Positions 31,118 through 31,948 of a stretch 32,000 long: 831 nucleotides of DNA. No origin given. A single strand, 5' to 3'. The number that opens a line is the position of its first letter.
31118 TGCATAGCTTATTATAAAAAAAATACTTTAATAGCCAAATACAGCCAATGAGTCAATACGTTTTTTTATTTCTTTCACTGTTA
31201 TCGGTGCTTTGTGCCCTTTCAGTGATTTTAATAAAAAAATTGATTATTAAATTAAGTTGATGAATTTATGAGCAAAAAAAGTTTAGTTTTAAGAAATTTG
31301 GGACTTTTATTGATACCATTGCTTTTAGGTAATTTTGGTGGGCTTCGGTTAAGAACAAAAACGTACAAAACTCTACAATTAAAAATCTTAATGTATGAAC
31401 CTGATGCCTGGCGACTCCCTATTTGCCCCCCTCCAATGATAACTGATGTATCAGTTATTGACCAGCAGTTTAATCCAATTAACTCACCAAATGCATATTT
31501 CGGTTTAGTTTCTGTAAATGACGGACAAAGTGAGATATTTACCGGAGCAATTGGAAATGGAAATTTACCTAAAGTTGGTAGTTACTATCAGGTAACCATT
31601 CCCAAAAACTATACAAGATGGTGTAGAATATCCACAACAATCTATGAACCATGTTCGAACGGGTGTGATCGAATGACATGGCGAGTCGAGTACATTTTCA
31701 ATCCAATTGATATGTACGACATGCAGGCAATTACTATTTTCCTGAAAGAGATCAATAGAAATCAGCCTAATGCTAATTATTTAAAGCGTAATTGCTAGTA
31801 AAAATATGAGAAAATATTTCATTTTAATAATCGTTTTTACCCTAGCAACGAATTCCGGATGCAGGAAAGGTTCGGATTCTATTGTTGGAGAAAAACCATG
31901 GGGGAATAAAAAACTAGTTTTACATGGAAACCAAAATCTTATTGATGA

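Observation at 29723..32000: Five-gene cassette of exported proteins with no recognisable family sits where nuoJ should follow nuoI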

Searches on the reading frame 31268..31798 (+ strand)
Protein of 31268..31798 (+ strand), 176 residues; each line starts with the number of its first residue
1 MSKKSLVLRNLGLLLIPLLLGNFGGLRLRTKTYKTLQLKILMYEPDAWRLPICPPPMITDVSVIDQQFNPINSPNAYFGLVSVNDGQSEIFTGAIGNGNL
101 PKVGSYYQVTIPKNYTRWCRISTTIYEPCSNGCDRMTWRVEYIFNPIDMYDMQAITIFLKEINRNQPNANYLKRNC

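Call 4: search_protein_families(library=pfam, proteins=[window:31268-31798:+], max_evalue=1)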
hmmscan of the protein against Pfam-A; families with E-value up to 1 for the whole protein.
window:31268-31798:+ (176 aa): 0 families

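Call 5: find_encoding_contigs(protein=window:31268-31798:+, flank=10000, max_places=6)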
Protein window:31268-31798:+ (176 aa): 1 contig read that carries it; 1 place shown.
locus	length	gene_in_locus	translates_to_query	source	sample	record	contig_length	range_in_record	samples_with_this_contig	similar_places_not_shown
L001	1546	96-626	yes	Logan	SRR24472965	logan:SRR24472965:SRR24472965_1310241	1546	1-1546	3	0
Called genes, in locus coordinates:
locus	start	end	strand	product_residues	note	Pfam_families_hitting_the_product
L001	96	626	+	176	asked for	-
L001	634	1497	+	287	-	-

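Call 22: search_protein_families(library=ncbifam, proteins=[window:31268-31798:+, L001:634-1497:+], max_evalue=1)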
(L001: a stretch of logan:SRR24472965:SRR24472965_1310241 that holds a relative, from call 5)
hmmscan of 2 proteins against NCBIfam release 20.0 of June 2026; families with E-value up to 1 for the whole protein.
window:31268-31798:+ (176 aa): 0 families

L001:634-1497:+ (287 aa): 0 families

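Call 23: search_protein_families(library=pfam, proteins=[L001:634-1497:+], max_evalue=5)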
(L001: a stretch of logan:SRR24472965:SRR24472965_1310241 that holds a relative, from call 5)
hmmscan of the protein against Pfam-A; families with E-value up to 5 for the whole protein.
L001:634-1497:+ (287 aa): 1 family
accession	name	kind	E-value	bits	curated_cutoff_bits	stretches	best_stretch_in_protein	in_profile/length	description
PF14406.12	Bacteroid_pep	-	0.041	14.6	25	1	205-225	1-20/52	Ribosomally synthesized peptide in Bacteroidetes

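Call 32: search_solved_structures(query=A4, max_evalue=10)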
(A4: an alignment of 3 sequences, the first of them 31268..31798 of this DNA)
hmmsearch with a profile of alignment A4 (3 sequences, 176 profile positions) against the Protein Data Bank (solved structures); distinct sequences matched with E-value up to 10: 2.
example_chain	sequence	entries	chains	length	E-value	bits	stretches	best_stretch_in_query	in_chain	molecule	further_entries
8bl5_A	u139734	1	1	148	0.97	12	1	129-154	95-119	Sam0.2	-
8bl9_A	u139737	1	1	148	1.7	11.2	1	129-148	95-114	Sam0.7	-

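Call 33: search_solved_structures(query=A5, max_evalue=10)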
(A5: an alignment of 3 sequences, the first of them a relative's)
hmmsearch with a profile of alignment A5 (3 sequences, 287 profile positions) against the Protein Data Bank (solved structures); distinct sequences matched with E-value up to 10: 8.
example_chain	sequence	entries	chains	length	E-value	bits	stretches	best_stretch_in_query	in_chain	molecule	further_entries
8tvj_E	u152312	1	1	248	1.3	11.4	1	164-211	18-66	Outer surface protein A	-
1fj1_E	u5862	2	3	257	1.5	11.3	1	151-211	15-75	OUTER SURFACE PROTEIN A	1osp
8tvd_E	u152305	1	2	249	1.5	11.3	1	155-211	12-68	Outer surface protein A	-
7jwg_C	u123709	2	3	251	1.5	11.2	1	153-211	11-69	Outer surface protein A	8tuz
7t25_E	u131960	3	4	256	1.9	10.9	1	151-211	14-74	Outer surface protein A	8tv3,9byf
2af5_A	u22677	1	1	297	2.9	10.3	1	164-211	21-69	Engineered Outer Surface Protein A (OspA) with the inserted two beta-hairpins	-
9cds_C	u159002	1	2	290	3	10.3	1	155-211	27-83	Outer surface protein A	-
2fkg_A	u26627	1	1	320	3.1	10.2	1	164-211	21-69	Outer Surface Protein A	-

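Call 39: find_homologous_proteins(query=A5, max_evalue=0.1)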
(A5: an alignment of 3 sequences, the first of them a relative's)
Query A5 (3 sequences) (287 aa, profile of the alignment): 3 proteins with E <= 0.1 among 2800 candidates.
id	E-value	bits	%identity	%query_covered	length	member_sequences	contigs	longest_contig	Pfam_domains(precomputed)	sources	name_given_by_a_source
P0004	6.1e-186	634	100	100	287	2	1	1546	-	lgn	-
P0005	2.3e-180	616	80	100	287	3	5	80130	-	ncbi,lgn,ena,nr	ncbi:MAG: hypothetical protein K1X81_06195 [Bacteroidia bacterium]|nr:hypothetical protein [Bacteroi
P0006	2.0e-113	396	100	64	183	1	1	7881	-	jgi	jgi:hypothetical protein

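Call 41: find_encoding_contigs(protein=P0006, flank=8000, max_places=3)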
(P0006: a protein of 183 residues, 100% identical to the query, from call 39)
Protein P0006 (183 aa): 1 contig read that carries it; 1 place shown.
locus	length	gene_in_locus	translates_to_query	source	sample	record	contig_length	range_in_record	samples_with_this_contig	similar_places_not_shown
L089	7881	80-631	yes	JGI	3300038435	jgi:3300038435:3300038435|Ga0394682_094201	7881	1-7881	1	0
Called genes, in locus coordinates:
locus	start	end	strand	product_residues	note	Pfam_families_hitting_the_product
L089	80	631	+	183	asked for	-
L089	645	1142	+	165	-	PF00499:Oxidored_q3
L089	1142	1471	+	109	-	PF00420:Oxidored_q2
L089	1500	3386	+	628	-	PF00662:Proton_antipo_N, PF00361:Proton_antipo_M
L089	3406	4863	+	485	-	PF00361:Proton_antipo_M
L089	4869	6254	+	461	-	PF00361:Proton_antipo_M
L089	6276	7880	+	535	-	?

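Call 53: search_protein_families(library=padloc, proteins=[window:31268-31798:+, P0004], max_evalue=1)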
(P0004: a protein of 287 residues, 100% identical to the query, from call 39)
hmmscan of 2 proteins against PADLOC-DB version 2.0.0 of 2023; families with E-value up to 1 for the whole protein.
window:31268-31798:+ (176 aa): 0 families

P0004 (287 aa): 0 families

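Call 54: search_protein_families(library=phrogs, proteins=[window:31268-31798:+, P0004], max_evalue=1)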
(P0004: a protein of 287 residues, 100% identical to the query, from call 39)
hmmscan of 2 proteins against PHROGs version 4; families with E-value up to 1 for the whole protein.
window:31268-31798:+ (176 aa): 0 families

P0004 (287 aa): 1 family
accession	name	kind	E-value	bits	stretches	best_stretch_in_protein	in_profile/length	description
phrog_25048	-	unknown function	0.049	14.8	0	159-211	35-87/131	-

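Call 83: find_related_loci(query=A5, collection=viral_contigs, flank=5000)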
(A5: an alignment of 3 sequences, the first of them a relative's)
Query A5 (287 aa) in viral_contigs; peptide patterns used: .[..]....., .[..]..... (x = any residue, [..] = any of these).
108 stretches matched a pattern, but none encodes a relative of the query by tblastn (E <= 1e-3).

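Call 85: find_related_loci(query=A4, collection=viral_contigs, flank=5000)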
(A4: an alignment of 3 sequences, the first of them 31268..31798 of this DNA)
Query A4 (176 aa) in viral_contigs; peptide patterns used: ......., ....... (x = any residue, [..] = any of these).
156 stretches matched a pattern, but none encodes a relative of the query by tblastn (E <= 1e-3).
